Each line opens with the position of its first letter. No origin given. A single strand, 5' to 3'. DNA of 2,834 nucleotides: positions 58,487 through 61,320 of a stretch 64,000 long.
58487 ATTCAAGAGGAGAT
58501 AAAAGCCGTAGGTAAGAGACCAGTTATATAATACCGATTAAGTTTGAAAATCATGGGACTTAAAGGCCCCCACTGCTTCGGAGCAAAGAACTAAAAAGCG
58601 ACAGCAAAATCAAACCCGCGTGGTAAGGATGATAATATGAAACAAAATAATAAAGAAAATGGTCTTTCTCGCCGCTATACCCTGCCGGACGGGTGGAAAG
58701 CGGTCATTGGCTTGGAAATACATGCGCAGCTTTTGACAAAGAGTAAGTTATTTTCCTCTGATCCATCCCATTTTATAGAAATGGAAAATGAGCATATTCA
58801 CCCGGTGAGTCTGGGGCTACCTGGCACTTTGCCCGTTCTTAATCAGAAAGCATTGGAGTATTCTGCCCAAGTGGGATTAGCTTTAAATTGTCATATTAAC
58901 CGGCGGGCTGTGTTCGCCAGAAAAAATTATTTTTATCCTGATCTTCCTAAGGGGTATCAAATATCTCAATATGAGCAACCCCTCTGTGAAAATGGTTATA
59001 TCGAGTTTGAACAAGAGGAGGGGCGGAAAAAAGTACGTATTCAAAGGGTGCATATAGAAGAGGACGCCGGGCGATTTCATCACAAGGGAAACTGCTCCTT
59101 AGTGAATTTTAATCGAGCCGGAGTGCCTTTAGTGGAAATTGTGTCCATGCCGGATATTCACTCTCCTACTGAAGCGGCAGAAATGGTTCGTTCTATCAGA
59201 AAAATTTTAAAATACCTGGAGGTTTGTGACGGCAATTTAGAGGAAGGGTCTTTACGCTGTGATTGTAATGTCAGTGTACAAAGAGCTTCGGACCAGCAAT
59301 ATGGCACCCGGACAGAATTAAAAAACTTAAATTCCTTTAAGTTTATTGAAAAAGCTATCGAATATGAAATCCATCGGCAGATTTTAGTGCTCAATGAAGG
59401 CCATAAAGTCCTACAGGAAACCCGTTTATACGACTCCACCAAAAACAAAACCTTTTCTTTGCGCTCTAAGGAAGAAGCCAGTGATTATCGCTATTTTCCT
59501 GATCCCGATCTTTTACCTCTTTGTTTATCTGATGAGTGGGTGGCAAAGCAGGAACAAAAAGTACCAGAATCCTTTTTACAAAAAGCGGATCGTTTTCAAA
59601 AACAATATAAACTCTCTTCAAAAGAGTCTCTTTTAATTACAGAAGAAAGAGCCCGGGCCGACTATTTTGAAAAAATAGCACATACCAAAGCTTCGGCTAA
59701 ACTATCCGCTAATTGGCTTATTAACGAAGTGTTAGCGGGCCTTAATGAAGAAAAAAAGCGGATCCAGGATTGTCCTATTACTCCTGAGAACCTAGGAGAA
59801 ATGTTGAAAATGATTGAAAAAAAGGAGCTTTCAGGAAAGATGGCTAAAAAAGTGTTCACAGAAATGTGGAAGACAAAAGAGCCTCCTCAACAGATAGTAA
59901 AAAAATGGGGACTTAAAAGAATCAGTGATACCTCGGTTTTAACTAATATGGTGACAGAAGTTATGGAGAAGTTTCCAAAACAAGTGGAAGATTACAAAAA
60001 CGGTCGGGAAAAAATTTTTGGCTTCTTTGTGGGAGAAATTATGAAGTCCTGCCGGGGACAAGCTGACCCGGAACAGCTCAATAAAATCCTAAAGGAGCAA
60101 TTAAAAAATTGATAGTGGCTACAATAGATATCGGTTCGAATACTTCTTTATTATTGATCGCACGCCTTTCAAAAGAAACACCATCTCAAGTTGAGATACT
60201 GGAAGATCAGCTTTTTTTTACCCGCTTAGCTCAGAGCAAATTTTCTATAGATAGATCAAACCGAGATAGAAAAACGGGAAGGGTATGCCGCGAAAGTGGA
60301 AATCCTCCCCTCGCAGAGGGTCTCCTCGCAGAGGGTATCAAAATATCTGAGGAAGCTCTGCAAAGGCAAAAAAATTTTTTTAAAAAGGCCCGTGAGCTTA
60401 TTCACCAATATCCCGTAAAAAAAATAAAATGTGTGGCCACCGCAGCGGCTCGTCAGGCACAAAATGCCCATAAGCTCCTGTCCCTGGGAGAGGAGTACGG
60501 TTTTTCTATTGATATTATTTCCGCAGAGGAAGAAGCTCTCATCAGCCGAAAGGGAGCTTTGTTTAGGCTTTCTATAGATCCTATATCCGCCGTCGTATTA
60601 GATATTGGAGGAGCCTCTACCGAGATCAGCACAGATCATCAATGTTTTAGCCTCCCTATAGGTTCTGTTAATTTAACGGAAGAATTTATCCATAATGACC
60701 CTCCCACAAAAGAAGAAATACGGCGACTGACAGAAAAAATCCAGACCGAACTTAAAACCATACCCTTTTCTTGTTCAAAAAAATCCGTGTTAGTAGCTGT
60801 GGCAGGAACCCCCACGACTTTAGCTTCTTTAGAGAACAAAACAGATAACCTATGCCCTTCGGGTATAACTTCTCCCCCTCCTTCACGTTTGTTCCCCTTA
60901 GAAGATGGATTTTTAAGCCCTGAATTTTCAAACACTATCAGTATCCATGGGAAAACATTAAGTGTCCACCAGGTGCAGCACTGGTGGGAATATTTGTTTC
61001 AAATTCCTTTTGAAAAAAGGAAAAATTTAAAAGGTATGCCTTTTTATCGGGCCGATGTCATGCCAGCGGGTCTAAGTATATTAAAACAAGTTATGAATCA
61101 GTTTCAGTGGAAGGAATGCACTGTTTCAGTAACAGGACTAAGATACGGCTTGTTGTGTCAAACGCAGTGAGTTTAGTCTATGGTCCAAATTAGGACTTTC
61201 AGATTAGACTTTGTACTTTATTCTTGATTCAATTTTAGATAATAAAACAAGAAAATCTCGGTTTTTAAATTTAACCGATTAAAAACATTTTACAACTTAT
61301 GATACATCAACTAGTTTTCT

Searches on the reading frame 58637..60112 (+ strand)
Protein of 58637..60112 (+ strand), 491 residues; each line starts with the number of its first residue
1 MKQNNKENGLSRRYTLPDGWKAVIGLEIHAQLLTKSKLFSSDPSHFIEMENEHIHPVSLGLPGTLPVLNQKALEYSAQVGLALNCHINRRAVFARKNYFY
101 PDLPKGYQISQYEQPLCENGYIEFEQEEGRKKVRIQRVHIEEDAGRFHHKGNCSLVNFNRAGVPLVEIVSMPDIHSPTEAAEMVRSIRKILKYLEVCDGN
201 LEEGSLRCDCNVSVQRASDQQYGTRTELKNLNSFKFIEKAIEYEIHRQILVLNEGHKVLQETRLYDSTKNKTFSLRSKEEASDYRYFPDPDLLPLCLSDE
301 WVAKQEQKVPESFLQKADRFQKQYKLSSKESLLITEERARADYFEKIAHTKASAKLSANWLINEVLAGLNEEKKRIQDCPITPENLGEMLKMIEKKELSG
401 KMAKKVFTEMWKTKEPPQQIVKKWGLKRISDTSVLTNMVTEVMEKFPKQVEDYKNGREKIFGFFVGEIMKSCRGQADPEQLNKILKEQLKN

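Call 14: search_protein_families(library=ncbifam, proteins=[window:58637-60112:+], max_evalue=0.00001)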
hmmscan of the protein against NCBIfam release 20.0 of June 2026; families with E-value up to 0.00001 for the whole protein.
window:58637-60112:+ (491 aa): 9 families
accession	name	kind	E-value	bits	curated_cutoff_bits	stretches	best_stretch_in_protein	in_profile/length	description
NF004014.0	PRK05477.1-4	equivalog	1.6e-199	663.5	414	1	19-489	2-474/475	Asp-tRNA(Asn)/Glu-tRNA(Gln) amidotransferase subunit GatB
NF004012.0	PRK05477.1-2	equivalog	2.2e-191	636.8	338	1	20-490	4-479/481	Asp-tRNA(Asn)/Glu-tRNA(Gln) amidotransferase subunit GatB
NF004015.0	PRK05477.1-5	equivalog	1.7e-183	610.7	628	1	19-490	14-487/488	Asp-tRNA(Asn)/Glu-tRNA(Gln) amidotransferase subunit GatB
TIGR00133.1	gatB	equivalog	6e-171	569.2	314.8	1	20-489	4-480/481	Asp-tRNA(Asn)/Glu-tRNA(Gln) amidotransferase subunit GatB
NF004011.1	PRK05477.1-1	equivalog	3.5e-163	543.7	680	1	20-490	3-474/475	Asp-tRNA(Asn)/Glu-tRNA(Gln) amidotransferase subunit GatB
NF004013.0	PRK05477.1-3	equivalog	3.9e-143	477.5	653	1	20-490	17-500/501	Asp-tRNA(Asn)/Glu-tRNA(Gln) amidotransferase subunit GatB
NF003107.0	PRK04028.1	equivalog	4.5e-53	180.6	456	2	257-490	402-625/630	Glu-tRNA(Gln) amidotransferase subunit GatE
TIGR00134.1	gatE_arch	equivalog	4.1e-38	131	319.55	2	68-253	92-263/622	Glu-tRNA(Gln) amidotransferase subunit GatE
NF011291.0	PRK14703.1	equivalog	2.8e-37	128.4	681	1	304-490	587-768/769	glutamine--tRNA ligase/YqeY domain fusion protein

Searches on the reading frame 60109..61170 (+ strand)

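Call 14: search_protein_families(library=ncbifam, proteins=[window:60109-61170:+], max_evalue=0.00001)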
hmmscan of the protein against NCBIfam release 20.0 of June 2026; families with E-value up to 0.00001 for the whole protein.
window:60109-61170:+ (353 aa): 3 families
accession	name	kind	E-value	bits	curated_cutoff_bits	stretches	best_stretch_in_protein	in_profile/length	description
TIGR03706.1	exo_poly_only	exception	2e-49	168.5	307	1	68-351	36-297/300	exopolyphosphatase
NF008260.0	PRK11031.1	equivalog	1.4e-19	70.5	624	1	68-234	42-212/496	guanosine-5'-triphosphate,3'-diphosphate diphosphatase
NF008108.0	PRK10854.1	equivalog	1.1e-13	50.2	864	1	68-238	47-221/513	exopolyphosphatase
